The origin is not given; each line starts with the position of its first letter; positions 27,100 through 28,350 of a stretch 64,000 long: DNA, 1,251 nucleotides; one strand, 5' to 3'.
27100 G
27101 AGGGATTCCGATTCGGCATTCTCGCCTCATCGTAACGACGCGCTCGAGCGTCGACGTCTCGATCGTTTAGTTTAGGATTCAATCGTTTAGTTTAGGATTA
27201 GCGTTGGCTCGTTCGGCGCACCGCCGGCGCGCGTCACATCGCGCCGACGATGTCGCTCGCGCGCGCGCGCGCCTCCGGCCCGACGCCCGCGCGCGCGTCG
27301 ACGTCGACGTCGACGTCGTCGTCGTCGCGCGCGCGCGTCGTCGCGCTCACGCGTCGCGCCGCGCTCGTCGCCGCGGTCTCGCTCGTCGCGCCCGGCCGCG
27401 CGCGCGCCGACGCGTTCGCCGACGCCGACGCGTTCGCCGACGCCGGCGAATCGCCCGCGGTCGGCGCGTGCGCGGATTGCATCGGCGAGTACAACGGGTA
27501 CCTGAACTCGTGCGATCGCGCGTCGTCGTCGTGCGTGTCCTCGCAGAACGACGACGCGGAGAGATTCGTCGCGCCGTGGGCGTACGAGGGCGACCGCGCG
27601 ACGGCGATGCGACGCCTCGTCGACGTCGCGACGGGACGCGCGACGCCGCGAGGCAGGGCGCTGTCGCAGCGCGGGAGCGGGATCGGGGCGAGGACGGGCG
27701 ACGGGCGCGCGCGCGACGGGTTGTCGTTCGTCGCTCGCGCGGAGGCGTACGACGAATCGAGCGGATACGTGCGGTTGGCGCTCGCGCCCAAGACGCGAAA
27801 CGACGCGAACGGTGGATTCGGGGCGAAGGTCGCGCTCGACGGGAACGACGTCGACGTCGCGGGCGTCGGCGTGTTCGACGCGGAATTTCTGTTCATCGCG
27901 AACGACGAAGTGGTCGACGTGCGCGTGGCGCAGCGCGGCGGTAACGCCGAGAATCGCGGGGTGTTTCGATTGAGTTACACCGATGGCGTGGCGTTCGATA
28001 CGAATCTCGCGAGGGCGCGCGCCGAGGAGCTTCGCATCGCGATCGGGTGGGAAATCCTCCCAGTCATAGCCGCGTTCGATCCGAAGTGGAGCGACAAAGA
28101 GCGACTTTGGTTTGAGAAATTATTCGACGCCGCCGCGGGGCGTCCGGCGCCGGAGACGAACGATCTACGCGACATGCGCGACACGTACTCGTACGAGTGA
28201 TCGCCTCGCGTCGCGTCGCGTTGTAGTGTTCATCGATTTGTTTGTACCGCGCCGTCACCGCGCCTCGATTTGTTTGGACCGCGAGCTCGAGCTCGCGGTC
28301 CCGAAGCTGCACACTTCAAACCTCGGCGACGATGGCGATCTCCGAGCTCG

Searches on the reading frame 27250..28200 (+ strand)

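Call 81: search_protein_families(library=pfam, proteins=[window:27250-28200:+], max_evalue=0.001)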
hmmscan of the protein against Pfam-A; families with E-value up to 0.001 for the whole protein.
window:27250-28200:+ (316 aa): 1 family
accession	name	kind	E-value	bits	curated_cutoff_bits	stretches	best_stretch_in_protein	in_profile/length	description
PF07386.16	DUF1499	-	1.6e-06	29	22.6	0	90-133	6-49/114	Protein of unknown function (DUF1499)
